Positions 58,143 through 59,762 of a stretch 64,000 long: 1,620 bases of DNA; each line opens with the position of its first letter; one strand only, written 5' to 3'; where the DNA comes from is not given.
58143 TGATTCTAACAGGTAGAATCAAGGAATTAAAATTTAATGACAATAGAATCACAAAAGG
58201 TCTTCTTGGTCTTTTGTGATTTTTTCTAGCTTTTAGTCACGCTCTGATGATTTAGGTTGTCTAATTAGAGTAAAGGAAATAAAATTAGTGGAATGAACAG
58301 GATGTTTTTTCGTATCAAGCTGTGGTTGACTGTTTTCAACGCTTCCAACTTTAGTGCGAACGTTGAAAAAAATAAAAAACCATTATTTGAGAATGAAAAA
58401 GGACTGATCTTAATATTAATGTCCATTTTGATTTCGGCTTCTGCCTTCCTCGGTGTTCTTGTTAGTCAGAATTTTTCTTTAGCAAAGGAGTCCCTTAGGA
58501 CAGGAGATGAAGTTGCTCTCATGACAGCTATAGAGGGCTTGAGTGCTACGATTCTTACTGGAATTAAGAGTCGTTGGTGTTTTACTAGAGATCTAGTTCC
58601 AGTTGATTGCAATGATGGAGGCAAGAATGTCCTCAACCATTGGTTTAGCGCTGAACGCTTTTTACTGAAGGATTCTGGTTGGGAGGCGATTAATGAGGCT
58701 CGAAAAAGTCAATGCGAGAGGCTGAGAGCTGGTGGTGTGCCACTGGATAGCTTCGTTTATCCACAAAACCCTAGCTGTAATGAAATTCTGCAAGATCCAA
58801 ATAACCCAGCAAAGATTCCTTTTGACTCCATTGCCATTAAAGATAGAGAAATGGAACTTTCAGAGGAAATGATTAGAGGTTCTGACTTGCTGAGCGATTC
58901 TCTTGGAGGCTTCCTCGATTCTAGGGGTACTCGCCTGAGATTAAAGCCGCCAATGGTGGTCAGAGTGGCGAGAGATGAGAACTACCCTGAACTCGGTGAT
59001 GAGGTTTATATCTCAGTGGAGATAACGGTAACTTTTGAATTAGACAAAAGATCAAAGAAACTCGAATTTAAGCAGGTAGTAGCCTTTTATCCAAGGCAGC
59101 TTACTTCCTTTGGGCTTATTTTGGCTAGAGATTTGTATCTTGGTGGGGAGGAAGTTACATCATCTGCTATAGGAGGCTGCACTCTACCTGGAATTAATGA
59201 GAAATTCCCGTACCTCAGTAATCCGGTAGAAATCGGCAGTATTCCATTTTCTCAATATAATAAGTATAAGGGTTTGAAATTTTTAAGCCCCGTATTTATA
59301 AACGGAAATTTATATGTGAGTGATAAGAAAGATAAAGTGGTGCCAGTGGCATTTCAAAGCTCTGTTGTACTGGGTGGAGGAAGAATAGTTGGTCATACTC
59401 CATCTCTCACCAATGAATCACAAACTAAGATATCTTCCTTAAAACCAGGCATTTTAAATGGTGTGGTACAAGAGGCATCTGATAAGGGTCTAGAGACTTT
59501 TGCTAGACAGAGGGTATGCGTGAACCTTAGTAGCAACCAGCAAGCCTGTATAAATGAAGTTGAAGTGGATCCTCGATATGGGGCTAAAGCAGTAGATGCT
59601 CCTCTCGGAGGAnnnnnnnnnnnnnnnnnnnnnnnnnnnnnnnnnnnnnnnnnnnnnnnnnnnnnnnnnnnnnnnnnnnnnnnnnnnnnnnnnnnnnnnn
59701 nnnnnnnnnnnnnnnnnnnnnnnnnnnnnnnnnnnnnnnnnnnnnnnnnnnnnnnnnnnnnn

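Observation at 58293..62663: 1456-aa PilX-N-anchored protein with a double RCC1 propeller: a possible new class of type IV pilus/pseudopilus tip protein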

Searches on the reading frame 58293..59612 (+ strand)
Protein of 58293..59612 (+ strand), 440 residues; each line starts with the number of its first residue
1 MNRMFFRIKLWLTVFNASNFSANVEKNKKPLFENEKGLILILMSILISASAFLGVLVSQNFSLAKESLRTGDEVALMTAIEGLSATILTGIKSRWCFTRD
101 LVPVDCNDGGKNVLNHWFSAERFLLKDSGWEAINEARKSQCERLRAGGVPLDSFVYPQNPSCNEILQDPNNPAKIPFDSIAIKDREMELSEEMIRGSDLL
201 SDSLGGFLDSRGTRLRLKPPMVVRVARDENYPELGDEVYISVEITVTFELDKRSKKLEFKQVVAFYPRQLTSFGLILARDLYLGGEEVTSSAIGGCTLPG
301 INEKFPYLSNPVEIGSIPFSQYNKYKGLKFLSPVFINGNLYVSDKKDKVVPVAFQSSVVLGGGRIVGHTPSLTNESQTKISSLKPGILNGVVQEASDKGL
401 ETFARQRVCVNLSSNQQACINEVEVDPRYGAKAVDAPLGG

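Call 10: search_protein_families(library=pfam, proteins=[window:58293-59612:+], max_evalue=10)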
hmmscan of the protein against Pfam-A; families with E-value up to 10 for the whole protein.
window:58293-59612:+ (440 aa): 0 families

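Call 11: find_homologous_proteins(query=window:58293-59612:+, max_evalue=0.001)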
Query window:58293-59612:+: 8000 candidates shared short words with the query, none scored E <= 0.001.

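Call 15: find_related_loci(query=window:58293-59612:+, collection=genome_contigs, flank=10000)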
Query window:58293-59612:+ (440 aa) in genome_contigs; peptide patterns used: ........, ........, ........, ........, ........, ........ (x = any residue, [..] = any of these).
68 stretches matched a pattern, but none encodes a relative of the query by tblastn (E <= 1e-3).

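Call 19: search_protein_representatives(protein=window:58293-59612:+)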
Query: 440 residues. Proteins with E-value up to 0.001 (for the whole library): 82; up to 1e-10: 14; up to 1e-30: 1. The best 82 are listed.
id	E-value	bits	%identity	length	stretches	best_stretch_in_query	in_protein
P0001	4.1e-291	981.0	100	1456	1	1-440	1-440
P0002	1.7e-26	109.3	34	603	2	234-419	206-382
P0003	1.5e-25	106.2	32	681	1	25-421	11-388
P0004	5.3e-25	104.3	32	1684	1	79-424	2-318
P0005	5.8e-21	91.0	28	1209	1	34-420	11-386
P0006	1.4e-18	83.1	25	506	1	31-419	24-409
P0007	5.1e-18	81.3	24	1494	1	42-425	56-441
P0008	6.6e-17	77.7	32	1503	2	225-424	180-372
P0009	1.2e-15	73.6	32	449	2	223-414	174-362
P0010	4.7e-14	68.3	31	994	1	30-415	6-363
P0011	5.7e-14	68.0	35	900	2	225-368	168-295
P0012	1.7e-11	59.9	35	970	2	231-345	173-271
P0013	1.7e-11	59.8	34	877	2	220-401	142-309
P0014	6.9e-11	57.8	36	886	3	224-286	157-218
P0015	1.7e-10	56.6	35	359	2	233-401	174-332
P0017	9.3e-10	54.1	38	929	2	225-366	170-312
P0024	1.1e-07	47.3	32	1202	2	223-427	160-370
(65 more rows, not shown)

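Call 25: search_protein_families(library=pfam, alignment_id=A2, max_evalue=0.01)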
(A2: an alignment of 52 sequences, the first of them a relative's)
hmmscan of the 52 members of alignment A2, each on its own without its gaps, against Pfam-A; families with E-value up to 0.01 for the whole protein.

A. member 1, P0002 (603 aa): 4 families
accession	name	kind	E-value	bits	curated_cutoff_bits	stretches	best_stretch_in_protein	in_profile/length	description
PF25390.1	WD40_RLD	-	1.3e-30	107.4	150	1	395-570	185-347/363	RCC1-like domain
PF00415.24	RCC1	-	1.2e-26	93.5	21.7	3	429-482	1-50/50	Regulator of chromosome condensation (RCC1) repeat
PF13540.12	RCC1_2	-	7.5e-22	76.9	22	3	469-497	1-29/30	Regulator of chromosome condensation (RCC1) repeat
PF25384.1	Alsin_RLD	-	5.3e-07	29.7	100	1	468-505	276-313/405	Alsin RCC1-like domain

B. families by the number of members that match (of 52 scanned): 22 families
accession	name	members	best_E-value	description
PF25390.1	WD40_RLD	8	2.6e-198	RCC1-like domain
PF13540.12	RCC1_2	8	1.1e-129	Regulator of chromosome condensation (RCC1) repeat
PF00415.24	RCC1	7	1.1e-181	Regulator of chromosome condensation (RCC1) repeat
PF25384.1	Alsin_RLD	5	3e-23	Alsin RCC1-like domain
PF08614.16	ATG16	4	0.0008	Autophagy protein 16 (ATG16)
PF16920.10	LRRCT_2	2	1.7e-10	Leucine rich repeat C-terminal motif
PF19220.6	Rod_CreS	2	8.9e-05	Crescentin, rod domain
PF00261.25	Tropomyosin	2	0.0004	Tropomyosin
PF22043.2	DUF6935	1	1.3e-05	Domain of unknown function (DUF6935)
PF06818.20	Fez1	1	0.00025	Fez1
PF07902.16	Gp58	1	0.00031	gp58-like protein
PF10174.14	Cast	1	0.00071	RIM-binding protein of the cytomatrix active zone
PF12795.12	MscS_porin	1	0.0024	Mechanosensitive ion channel porin domain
PF03961.19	FapA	1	0.0028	Flagellar Assembly Protein A beta solenoid domain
PF11559.13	ADIP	1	0.0044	Afadin- and alpha -actinin-Binding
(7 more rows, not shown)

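Call 26: find_encoding_contigs(protein=P0005, flank=10000, max_places=3)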
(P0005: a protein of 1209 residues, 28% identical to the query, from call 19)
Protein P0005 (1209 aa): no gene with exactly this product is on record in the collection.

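Call 32: find_homologous_proteins(query=A3, max_evalue=0.00001)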
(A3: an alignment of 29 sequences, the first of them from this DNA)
Query A3 (29 sequences): 8000 candidates shared short words with the query, none scored E <= 0.00001.

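Call 36: find_related_loci(query=A4, collection=metagenome_contigs, flank=10000)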
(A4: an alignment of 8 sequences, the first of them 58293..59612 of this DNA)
Query A4 (440 aa) in metagenome_contigs; peptide patterns used: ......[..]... (x = any residue, [..] = any of these).
11 stretches matched a pattern; 4 encode a relative of the query (tblastn E <= 1e-3); 4 distinct loci.
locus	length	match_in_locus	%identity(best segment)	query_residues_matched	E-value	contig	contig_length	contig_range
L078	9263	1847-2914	26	28-425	9e-19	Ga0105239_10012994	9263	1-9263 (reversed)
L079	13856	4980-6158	25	15-437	2e-18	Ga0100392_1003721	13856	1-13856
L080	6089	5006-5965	25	15-365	2e-16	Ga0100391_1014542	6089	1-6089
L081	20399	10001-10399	33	265-363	3e-10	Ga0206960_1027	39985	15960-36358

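Call 37: predict_structure(alignment_id=A3)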
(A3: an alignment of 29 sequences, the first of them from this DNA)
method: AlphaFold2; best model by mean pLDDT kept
length: 440 residues; sequences in the alignment: 29
mean_pLDDT: 69.1   pTM: 0.56
mean pLDDT of the five models: 69.1, 67.9, 64.5, 64.6, 62.4
residues with pLDDT >= 90: 42; 70-90: 216; 50-70: 65; < 50: 117
segments of 3 or more residues with pLDDT < 50: 1-5, 19-21, 25-28, 154-160, 163-182, 290-309, 371-383, 405-440
pLDDT, mean of each block of 10 residues (from residue 1): 48 49 50 70 89 88 73 89 90 86 76 76 82 76 70 46 44 40 65 81 83 80 89 86 92 91 81 79 66 42 41 79 85 86 83 87 72 36 61 69 47 42 43 34
secondary structure, 60 per line:
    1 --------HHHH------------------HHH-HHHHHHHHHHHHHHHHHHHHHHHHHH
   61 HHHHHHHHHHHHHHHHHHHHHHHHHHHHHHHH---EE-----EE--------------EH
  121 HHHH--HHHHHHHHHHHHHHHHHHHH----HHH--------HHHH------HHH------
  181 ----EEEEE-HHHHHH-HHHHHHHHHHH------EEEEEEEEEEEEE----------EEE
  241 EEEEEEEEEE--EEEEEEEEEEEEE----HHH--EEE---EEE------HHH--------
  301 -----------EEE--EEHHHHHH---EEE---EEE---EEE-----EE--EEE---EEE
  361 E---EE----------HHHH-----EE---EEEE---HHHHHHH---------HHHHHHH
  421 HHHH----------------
elements in order: H9-12 H35-92 H120-124 H127-146 H162-165 E185-189 H191-196 H198-208 E215-227 E238-250 E253-265 E275-277 E281-283 E312-314 H319-324 E328-330 E334-336 E340-342 E352-354 E358-361 H377-380 E391-394 H398-404 H414-424

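Call 40: fold_search(model_id=the predicted structure, library=pdb)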
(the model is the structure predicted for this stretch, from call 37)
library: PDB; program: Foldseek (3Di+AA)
matches with E <= 10: 580; with E <= 0.001: 0
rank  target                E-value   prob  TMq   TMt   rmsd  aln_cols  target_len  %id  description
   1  5aiw_MODEL_1_A        1.0e-01  0.25  0.10  0.26   8.4        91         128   11  NMR solution structure of the putative transfer protein TraH from Gram-positive conjugative plasmid pIP501 (released 2016-03-09)
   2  9q6c_A                1.0e-01  0.25  0.08  0.16  24.9       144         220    8  Cryo-EM structure of octameric COMMD-like protein MBK5214510 from Flavobacteriaceae bacterium (released 2025-10-01)
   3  9q6a_B                2.3e-01  0.15  0.09  0.18  21.3       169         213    9  Crystal structure of octameric COMMD-like protein MBK5214510 from Flavobacteriaceae bacterium (released 2025-10-01)
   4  6gj1_D                2.9e-01  0.35  0.11  0.31   6.3        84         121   18  The baseplate complex from the type VI secretion system (released 2018-10-17)
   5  3bf2                  2.9e-01  0.14  0.10  0.25   5.3        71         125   14  Crystal structure of the A1KSW9_NEIMF protein from Neisseria meningitidis. Northeast Structural Genomics Consortium targ (released 2007-12-04)
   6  8f2r_J                3.0e-01  0.13  0.11  0.23  27.0       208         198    9  Human CCC complex (released 2023-05-24)
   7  9gdj_B                3.4e-01  0.47  0.10  0.17  13.3        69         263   13  C-Methyltransferase SgMT from Streptomyces griseoviridis (released 2025-02-19)
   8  8f2r_H                3.6e-01  0.23  0.10  0.24  22.3       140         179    9  Human CCC complex (released 2023-05-24)
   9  9q6a_A                4.1e-01  0.11  0.10  0.19  22.5       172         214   11  Crystal structure of octameric COMMD-like protein MBK5214510 from Flavobacteriaceae bacterium (released 2025-10-01)
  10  6xj7_A                5.5e-01  0.30  0.08  0.11   4.6        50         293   10  Crystal structure of the helical cell shape determining protein Pgp2 (K307A mutant) from Campylobacter jejuni (released 2021-03-17)
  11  8p0w_H                5.8e-01  0.18  0.10  0.23  22.2       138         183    8  Structure of the human Commander complex COMMD ring (released 2024-03-20)
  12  8esd_T                5.8e-01  0.16  0.10  0.23  25.4       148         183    9  Crystal structure of COMMD7-COMMD9-COMMD5-COMMD10 tetramer (released 2023-05-24)
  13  6xj7_B                6.2e-01  0.28  0.08  0.11   4.7        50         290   10  Crystal structure of the helical cell shape determining protein Pgp2 (K307A mutant) from Campylobacter jejuni (released 2021-03-17)
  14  8p0w_J                7.4e-01  0.33  0.10  0.21  11.4        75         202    8  Structure of the human Commander complex COMMD ring (released 2024-03-20)
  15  5oqm_d                7.4e-01  0.05  0.08  0.08  24.6       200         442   10  STRUCTURE OF YEAST TRANSCRIPTION PRE-INITIATION COMPLEX WITH TFIIH AND CORE MEDIATOR (released 2018-05-09)
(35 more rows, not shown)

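Call 44: list_cluster_members(proteins=[P0002, P0003, P0004, P0007, P0008, P0010, P0011, P0012, P0017, P0024])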
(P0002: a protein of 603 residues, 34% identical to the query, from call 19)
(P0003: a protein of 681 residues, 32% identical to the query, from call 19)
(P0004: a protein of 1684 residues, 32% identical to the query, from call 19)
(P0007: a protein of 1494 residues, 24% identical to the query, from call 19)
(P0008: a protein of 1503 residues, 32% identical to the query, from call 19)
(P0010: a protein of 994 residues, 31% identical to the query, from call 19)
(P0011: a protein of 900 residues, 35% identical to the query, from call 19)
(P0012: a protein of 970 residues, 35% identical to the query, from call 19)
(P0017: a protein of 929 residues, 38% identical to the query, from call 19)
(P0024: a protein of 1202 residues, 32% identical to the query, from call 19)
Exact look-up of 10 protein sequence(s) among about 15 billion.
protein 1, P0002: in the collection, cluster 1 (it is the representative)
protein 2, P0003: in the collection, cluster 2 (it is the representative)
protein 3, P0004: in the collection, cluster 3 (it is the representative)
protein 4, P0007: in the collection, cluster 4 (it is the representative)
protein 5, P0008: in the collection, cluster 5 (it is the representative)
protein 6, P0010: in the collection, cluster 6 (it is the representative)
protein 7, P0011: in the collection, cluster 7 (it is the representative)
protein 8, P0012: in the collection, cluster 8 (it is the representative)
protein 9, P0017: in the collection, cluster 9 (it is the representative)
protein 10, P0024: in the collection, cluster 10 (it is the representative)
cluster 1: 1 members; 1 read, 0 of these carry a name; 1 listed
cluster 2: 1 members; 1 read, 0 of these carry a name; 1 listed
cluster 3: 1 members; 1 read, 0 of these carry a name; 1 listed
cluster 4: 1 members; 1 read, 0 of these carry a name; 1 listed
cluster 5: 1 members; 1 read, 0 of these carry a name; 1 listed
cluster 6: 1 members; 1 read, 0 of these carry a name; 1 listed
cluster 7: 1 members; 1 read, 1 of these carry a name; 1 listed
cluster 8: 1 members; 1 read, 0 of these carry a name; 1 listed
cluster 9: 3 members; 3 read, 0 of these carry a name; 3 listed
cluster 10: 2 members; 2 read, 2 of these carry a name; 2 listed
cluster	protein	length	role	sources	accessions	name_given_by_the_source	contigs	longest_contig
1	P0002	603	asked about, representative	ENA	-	-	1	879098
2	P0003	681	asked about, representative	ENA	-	-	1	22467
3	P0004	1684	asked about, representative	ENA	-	-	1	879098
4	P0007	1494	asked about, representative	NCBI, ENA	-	-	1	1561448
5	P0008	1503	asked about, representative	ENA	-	-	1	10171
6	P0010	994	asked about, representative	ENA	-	-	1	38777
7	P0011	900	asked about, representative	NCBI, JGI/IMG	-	hypothetical protein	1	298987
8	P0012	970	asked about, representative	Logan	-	-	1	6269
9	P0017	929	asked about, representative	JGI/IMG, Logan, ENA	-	-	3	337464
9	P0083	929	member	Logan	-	-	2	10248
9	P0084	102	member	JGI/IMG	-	-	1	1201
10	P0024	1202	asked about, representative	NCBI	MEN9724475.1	MAG: hypothetical protein RJB38_2461 [Pseudomonadota bacterium]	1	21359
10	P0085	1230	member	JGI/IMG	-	hypothetical protein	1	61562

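Call 45: find_encoding_contigs(protein=P0007, flank=10000, max_places=2)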
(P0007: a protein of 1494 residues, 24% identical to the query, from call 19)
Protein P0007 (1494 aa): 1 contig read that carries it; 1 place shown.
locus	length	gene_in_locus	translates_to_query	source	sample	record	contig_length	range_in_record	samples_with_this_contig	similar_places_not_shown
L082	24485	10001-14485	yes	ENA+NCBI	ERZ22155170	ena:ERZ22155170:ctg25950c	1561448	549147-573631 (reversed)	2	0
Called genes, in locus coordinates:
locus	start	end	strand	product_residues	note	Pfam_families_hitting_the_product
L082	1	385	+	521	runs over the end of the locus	PF02812:ELFV_dehydrog_N, PF03807:F420_oxidored (faint), PF00208:ELFV_dehydrog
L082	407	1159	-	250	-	PF02535:Zip (faint)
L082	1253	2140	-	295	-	-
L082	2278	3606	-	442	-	PF13191:AAA_16 (weak)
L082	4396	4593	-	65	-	-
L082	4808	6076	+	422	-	PF01555:N6_N4_Mtase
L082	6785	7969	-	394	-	PF00009:GTP_EFTU, PF03144:GTP_EFTU_D2, PF03143:GTP_EFTU_D3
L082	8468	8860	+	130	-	-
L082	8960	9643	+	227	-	-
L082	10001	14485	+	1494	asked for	PF25390:WD40_RLD, PF00415:RCC1, PF25390:WD40_RLD, PF00415:RCC1, PF25390:WD40_RLD, PF00415:RCC1, PF00415:RCC1, PF00415:RCC1, +11 more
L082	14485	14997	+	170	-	-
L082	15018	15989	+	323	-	-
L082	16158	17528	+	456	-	PF26745:SPM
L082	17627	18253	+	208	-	PF07963:N_methyl (weak)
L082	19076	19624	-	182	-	-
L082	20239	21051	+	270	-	-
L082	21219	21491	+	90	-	PF00216:Bac_DNA_binding, PF18291:HU-HIG, PF14908:HU-CCDC81_euk_1 (weak)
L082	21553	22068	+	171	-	-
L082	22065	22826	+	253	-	PF02405:MlaE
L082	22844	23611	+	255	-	PF00005:ABC_tran, PF13304:AAA_21 (weak)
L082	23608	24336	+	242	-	PF02470:MlaD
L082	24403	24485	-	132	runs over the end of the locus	PF05258:DciA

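Call 46: find_encoding_contigs(protein=P0004, flank=10000, max_places=2)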
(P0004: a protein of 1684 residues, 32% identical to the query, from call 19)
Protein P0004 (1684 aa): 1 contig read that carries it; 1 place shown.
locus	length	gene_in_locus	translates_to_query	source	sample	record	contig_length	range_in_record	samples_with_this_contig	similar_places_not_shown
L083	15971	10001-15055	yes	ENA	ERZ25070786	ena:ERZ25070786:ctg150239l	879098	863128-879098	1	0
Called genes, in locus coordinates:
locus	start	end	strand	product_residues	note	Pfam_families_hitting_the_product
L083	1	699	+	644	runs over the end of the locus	PF00512:HisKA, PF02518:HATPase_c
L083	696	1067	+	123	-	PF00072:Response_reg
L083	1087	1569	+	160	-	PF01467:CTP_transf_like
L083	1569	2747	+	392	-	PF00155:Aminotran_1_2, PF04864:Alliinase_C (weak)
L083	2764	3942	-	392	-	PF17761:DUF1016_N, PF06250:YhcG_C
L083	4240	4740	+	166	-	-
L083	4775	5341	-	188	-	-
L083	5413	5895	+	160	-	PF00691:OmpA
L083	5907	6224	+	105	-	PF14346:DUF4398 (weak)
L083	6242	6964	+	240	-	PF13174:TPR_6 (weak)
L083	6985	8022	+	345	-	PF00814:TsaD, PF22521:HypF_C_2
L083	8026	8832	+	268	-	PF00398:RrnaAD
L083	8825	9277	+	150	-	PF01668:SmpB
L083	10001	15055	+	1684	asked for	PF25390:WD40_RLD, PF00415:RCC1, PF00415:RCC1, PF13540:RCC1_2, PF00415:RCC1, PF13540:RCC1_2, PF00415:RCC1, PF13540:RCC1_2, +25 more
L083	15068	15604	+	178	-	PF07963:N_methyl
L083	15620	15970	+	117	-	?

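Call 48: search_protein_families(library=pfam, proteins=[L082:16158-17525:+, L081:15001-16920:+, L078:5792-7042:+, L079:4389-4913:+, L082:14482-14994:+, L082:15018-15986:+, L082:17627-18250:+, L081:13698-14975:+, L079:8644-9738:+], max_evalue=1)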
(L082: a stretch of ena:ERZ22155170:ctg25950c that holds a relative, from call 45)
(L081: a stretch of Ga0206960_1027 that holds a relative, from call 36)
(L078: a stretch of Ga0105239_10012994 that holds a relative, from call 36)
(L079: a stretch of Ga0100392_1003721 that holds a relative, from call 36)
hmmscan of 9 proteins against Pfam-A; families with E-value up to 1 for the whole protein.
L082:16158-17525:+ (456 aa): 5 families
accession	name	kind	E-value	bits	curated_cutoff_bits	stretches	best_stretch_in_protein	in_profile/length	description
PF13202.12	EF-hand_5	-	0.011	15.6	25.9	1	278-291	4-17/25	EF hand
PF00036.39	EF-hand_1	-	0.013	15.4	25.4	0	281-292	8-19/29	EF hand domain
PF13499.12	EF-hand_7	-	0.061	14.1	30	0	279-326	8-59/67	EF-hand domain pair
PF13405.12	EF-hand_6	-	0.066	13.4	25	0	279-292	6-19/30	EF-hand domain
PF00404.24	Dockerin_1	-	0.099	13.3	22.9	0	313-328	33-48/57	Dockerin type I domain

L081:15001-16920:+ (640 aa): 3 families
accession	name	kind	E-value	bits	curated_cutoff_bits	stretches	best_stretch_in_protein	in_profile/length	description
PF13405.12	EF-hand_6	-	0.013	15.6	25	0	538-555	4-21/30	EF-hand domain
PF00036.39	EF-hand_1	-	0.03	14.3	25.4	0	538-554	4-20/29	EF hand domain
PF13202.12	EF-hand_5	-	0.57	10.2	25.9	0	539-553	3-18/25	EF hand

L078:5792-7042:+ (417 aa): 6 families
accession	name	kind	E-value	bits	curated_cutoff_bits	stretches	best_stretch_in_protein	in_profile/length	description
PF13202.12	EF-hand_5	-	7e-10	38.4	25.9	3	299-313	3-18/25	EF hand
PF00036.39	EF-hand_1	-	1e-08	34.5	25.4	3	298-313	4-19/29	EF hand domain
PF13405.12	EF-hand_6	-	3.4e-07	29.8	25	2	298-315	4-21/30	EF-hand domain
PF13499.12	EF-hand_7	-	9.1e-05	23.2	30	1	268-315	6-61/67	EF-hand domain pair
PF00404.24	Dockerin_1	-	0.23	12.1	22.9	0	300-315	33-48/57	Dockerin type I domain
PF04812.18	HNF-1B_C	-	0.54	10.3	25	1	68-162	97-187/258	Hepatocyte nuclear factor 1 (HNF-1), beta isoform C terminus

L079:4389-4913:+ (175 aa): 5 families
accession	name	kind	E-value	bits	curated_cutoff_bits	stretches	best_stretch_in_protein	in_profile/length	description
PF13202.12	EF-hand_5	-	0.00093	19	25.9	0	73-83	9-19/25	EF hand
PF13499.12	EF-hand_7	-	0.0015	19.3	30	2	39-84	10-61/67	EF-hand domain pair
PF00404.24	Dockerin_1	-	0.0024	18.5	22.9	1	33-50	29-46/57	Dockerin type I domain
PF00036.39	EF-hand_1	-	0.0026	17.6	25.4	1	67-84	4-21/29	EF hand domain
PF13405.12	EF-hand_6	-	0.0032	17.5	25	0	68-84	5-21/30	EF-hand domain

L082:14482-14994:+ (171 aa): 4 families
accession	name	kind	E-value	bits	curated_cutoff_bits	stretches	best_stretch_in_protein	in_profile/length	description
PF16982.10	Flp1_like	-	0.029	14.2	33.5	1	5-25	1-21/49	Putative Flagellin, Flp1-like, domain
PF13129.11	DUF3953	-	0.048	13.8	22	1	3-25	14-36/41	Protein of unknown function (DUF3953)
PF17537.7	DUF5455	-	0.054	14.4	25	1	4-46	19-61/102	Family of unknown function (DUF5455)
PF07963.17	N_methyl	-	0.08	13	21.2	1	8-32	2-26/27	Prokaryotic N-terminal methylation motif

L082:15018-15986:+ (323 aa): 2 families
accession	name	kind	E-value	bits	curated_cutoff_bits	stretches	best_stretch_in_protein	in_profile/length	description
PF07963.17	N_methyl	-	0.00034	20.5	21.2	1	7-29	3-25/27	Prokaryotic N-terminal methylation motif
PF05989.17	Chordopox_A35R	-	0.21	11.9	27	0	99-145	100-147/174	Chordopoxvirus A35R protein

L082:17627-18250:+ (208 aa): 1 family
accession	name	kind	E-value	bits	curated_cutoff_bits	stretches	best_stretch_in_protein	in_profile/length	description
PF07963.17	N_methyl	-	3.6e-07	29.9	21.2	1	5-29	2-26/27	Prokaryotic N-terminal methylation motif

L081:13698-14975:+ (426 aa): 2 families
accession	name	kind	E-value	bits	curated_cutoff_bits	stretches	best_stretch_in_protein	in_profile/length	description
PF07963.17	N_methyl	-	3e-07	30.2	21.2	1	58-81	3-26/27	Prokaryotic N-terminal methylation motif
PF01673.23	Herpes_env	-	0.12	11.8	25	1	13-67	73-129/530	Herpesvirus putative major envelope glycoprotein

L079:8644-9738:+ (365 aa): 1 family
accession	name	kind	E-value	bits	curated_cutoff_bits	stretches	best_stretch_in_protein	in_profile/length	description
PF07963.17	N_methyl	-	0.00011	22.1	21.2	1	8-29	5-26/27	Prokaryotic N-terminal methylation motif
